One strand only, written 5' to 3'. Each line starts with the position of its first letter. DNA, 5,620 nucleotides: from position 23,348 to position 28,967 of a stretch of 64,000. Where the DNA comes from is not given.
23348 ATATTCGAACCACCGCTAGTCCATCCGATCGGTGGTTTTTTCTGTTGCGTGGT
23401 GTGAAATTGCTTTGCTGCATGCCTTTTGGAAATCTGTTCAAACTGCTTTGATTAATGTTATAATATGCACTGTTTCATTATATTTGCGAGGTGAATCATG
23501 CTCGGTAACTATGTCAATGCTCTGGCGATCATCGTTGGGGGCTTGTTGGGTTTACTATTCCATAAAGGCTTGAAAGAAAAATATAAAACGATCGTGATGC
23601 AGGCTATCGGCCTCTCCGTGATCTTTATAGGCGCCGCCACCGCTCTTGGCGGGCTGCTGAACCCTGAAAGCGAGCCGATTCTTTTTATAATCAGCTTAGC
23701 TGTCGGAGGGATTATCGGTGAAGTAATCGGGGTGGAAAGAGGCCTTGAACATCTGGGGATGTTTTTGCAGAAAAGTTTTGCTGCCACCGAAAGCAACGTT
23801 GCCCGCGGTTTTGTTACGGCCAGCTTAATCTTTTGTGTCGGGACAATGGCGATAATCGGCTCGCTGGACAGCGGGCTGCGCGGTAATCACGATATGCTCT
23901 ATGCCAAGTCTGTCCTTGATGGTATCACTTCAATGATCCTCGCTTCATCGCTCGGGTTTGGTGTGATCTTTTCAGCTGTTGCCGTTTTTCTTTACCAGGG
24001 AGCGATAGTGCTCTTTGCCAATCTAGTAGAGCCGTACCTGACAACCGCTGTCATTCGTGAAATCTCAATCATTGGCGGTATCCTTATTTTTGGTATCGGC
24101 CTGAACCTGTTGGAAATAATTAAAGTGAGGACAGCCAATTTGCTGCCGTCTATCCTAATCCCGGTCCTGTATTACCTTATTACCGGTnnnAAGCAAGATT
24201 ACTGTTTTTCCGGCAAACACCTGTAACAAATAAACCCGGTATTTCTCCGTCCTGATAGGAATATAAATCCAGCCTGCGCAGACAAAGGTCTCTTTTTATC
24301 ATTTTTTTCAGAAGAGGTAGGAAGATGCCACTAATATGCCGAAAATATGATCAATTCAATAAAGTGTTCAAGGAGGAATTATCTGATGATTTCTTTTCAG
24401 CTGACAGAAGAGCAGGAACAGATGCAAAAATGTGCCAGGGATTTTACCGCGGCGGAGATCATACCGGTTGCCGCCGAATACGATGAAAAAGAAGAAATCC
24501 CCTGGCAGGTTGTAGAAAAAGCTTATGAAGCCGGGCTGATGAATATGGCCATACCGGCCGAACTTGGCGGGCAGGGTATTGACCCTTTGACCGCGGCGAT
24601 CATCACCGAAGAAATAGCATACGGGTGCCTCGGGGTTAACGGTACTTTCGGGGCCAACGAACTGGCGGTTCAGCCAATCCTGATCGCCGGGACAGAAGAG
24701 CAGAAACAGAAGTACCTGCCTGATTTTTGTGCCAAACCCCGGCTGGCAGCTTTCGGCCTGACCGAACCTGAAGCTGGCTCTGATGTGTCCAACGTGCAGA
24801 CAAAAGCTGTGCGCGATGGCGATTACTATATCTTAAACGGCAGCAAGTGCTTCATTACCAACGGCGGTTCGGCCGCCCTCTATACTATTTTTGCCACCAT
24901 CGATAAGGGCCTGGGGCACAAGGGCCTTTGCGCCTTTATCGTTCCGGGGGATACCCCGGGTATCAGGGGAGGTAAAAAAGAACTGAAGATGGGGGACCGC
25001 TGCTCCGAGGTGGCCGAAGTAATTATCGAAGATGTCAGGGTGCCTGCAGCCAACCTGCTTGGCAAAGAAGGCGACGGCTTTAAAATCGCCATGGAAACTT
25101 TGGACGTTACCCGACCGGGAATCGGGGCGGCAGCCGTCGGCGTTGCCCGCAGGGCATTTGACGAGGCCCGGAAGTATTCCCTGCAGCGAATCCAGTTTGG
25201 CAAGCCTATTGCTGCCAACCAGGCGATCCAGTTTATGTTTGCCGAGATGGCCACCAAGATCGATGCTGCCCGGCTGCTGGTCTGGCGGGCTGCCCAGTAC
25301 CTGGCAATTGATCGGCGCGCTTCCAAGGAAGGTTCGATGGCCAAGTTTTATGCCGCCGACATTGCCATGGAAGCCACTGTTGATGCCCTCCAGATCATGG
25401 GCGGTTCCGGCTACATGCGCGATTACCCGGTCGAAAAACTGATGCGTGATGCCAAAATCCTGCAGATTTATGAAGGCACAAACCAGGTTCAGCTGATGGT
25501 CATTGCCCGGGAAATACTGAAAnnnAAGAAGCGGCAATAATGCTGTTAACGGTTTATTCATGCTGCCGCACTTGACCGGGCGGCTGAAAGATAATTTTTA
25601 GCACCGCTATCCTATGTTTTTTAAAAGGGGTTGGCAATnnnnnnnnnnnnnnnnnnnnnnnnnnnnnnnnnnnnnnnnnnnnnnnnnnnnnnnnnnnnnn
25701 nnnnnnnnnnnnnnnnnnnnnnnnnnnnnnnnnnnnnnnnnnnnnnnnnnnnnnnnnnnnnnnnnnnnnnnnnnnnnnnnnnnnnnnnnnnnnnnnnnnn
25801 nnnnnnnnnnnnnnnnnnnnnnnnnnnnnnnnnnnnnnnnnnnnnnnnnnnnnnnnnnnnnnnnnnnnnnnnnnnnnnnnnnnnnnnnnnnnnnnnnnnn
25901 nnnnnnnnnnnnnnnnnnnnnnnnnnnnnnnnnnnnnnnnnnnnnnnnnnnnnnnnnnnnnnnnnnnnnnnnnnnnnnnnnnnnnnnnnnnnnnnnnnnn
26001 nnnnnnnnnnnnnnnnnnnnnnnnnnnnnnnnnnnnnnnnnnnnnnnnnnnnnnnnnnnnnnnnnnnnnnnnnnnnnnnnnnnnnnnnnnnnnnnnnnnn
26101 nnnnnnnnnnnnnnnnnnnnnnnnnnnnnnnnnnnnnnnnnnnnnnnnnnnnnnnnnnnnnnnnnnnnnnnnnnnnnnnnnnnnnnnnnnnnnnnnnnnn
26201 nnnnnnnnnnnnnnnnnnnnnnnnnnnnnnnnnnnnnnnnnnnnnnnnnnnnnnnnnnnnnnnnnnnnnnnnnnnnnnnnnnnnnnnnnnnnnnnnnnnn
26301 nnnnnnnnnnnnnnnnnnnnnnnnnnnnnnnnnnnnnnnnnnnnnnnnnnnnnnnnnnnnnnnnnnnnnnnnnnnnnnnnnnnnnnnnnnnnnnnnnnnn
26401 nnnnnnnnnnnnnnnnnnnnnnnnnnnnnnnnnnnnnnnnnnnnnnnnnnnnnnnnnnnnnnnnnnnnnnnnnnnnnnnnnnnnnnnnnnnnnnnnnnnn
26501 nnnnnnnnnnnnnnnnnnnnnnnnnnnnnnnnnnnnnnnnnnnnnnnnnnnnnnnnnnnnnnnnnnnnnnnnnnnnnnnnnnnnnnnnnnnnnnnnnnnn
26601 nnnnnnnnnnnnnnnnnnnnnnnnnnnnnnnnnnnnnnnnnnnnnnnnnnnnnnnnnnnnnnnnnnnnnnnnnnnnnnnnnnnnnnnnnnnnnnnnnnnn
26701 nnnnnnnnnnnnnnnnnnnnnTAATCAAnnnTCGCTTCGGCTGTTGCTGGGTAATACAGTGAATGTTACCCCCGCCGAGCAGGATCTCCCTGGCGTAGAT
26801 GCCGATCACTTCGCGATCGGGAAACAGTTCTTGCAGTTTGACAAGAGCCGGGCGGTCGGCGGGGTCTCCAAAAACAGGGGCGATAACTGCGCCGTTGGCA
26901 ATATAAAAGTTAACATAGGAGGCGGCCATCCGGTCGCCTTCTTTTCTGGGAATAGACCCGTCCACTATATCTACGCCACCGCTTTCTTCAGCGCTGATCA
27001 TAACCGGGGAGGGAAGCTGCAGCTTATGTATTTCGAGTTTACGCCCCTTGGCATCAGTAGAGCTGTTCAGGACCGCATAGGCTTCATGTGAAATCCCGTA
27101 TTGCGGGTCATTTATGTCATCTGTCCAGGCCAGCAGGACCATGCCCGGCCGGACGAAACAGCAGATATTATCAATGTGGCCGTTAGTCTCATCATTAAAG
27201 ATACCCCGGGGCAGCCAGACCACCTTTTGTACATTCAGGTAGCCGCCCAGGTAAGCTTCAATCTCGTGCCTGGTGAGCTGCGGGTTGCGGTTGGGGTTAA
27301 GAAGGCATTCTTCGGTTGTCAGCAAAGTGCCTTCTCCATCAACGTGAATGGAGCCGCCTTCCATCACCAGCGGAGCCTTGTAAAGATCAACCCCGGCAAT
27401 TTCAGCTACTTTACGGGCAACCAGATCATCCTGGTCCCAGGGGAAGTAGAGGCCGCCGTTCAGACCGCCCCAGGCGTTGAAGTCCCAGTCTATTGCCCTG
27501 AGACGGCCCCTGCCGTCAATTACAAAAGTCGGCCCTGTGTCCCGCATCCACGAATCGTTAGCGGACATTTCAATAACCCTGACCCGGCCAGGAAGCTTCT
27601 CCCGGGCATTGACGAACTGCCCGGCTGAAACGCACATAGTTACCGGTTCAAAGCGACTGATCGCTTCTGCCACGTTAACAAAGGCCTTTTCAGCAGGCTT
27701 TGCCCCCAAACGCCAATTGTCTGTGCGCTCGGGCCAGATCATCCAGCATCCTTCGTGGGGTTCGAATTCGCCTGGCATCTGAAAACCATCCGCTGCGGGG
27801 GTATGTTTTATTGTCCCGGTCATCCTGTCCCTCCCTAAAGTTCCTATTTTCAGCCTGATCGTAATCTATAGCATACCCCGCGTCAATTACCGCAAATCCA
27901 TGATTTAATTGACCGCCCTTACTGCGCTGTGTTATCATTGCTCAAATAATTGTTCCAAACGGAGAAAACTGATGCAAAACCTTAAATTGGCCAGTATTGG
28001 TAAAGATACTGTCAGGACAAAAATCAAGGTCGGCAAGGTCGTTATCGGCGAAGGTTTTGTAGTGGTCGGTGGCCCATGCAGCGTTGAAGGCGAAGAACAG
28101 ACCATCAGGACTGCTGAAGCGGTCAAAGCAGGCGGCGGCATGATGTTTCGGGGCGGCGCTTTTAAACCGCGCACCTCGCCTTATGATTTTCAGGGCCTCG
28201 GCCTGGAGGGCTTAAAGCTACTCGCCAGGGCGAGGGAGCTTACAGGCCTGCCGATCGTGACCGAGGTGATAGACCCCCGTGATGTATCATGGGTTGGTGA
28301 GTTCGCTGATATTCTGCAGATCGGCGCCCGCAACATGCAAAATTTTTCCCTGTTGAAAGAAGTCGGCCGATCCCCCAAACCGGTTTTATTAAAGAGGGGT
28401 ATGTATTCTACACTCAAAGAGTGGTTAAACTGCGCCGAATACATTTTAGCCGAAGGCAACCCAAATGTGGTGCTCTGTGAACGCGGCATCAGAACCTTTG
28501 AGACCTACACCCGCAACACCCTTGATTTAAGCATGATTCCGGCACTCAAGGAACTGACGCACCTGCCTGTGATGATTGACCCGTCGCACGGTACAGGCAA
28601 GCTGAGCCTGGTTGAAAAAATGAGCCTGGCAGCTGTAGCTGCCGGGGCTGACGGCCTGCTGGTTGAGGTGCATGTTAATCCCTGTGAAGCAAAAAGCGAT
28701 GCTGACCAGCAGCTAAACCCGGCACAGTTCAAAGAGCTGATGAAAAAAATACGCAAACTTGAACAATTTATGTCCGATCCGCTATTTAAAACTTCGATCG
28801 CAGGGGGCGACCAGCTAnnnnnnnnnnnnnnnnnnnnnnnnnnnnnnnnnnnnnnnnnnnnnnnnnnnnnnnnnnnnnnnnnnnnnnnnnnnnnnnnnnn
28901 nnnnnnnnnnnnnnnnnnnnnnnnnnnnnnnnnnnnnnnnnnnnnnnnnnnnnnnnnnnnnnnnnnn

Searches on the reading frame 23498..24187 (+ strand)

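Call 27: search_protein_families(library=pfam, proteins=[window:23498-24187:+], max_evalue=0.00001)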
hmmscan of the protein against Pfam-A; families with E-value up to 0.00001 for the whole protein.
window:23498-24187:+ (230 aa): 1 family
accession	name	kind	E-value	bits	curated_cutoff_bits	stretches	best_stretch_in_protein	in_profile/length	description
PF04474.17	DUF554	-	2.4e-79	266.3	25.1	1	2-226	1-219/220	Protein of unknown function (DUF554)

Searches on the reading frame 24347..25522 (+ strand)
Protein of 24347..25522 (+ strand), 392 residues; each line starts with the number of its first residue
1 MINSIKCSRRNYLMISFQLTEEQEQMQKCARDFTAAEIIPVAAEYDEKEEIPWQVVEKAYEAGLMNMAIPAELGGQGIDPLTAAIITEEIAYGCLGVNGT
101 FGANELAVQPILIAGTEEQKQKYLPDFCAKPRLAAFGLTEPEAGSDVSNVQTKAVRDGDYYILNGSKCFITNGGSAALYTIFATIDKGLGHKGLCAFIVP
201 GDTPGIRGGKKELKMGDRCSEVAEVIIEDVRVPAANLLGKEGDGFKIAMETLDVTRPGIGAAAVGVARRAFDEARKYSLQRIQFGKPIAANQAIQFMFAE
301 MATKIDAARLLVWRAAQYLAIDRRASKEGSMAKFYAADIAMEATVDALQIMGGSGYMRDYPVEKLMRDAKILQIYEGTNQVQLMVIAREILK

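Call 27: search_protein_families(library=pfam, proteins=[window:24347-25522:+], max_evalue=0.00001)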
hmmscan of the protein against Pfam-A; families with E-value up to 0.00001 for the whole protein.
window:24347-25522:+ (392 aa): 5 families
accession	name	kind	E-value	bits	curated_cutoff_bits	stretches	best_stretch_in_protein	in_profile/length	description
PF00441.29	Acyl-CoA_dh_1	-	2e-52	177.7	22.4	1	242-391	1-150/150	Acyl-CoA dehydrogenase, C-terminal domain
PF02771.21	Acyl-CoA_dh_N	-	3e-34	118.2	22.9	1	20-129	1-111/113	Acyl-CoA dehydrogenase, N-terminal domain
PF08028.16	Acyl-CoA_dh_2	-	4.7e-25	88.9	22.7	1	258-379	2-133/134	Acyl-CoA dehydrogenase, C-terminal domain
PF02770.24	Acyl-CoA_dh_M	-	2.9e-22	79.1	33.3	1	135-230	1-97/97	Acyl-CoA dehydrogenase, middle domain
PF22924.1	ACOX_C_alpha1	-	4.2e-06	27.1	27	0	276-390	50-168/169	Acyl-CoA oxidase, C-alpha1 domain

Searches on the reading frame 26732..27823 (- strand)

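Call 27: search_protein_families(library=pfam, proteins=[window:26732-27823:-], max_evalue=0.00001)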
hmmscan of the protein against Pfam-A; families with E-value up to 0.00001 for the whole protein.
window:26732-27823:- (364 aa): 1 family
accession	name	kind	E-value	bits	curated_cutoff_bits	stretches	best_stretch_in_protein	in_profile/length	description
PF04371.20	PAD_porph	-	1.4e-130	435.7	25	1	15-362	1-321/321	Porphyromonas-type peptidyl-arginine deiminase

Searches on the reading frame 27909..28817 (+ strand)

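Call 28: search_protein_families(library=pfam, proteins=[window:27909-28817:+], max_evalue=0.00001)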
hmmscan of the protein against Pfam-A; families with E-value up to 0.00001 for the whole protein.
window:27909-28817:+ (303 aa): 2 families
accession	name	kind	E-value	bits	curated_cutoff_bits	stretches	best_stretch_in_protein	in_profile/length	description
PF00793.26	DAHP_synth_1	-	2.7e-79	266.3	25.5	1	43-284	9-264/270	DAHP synthetase I family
PF03102.20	NeuB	-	1.2e-10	41.7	22.1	1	102-289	58-237/241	NeuB family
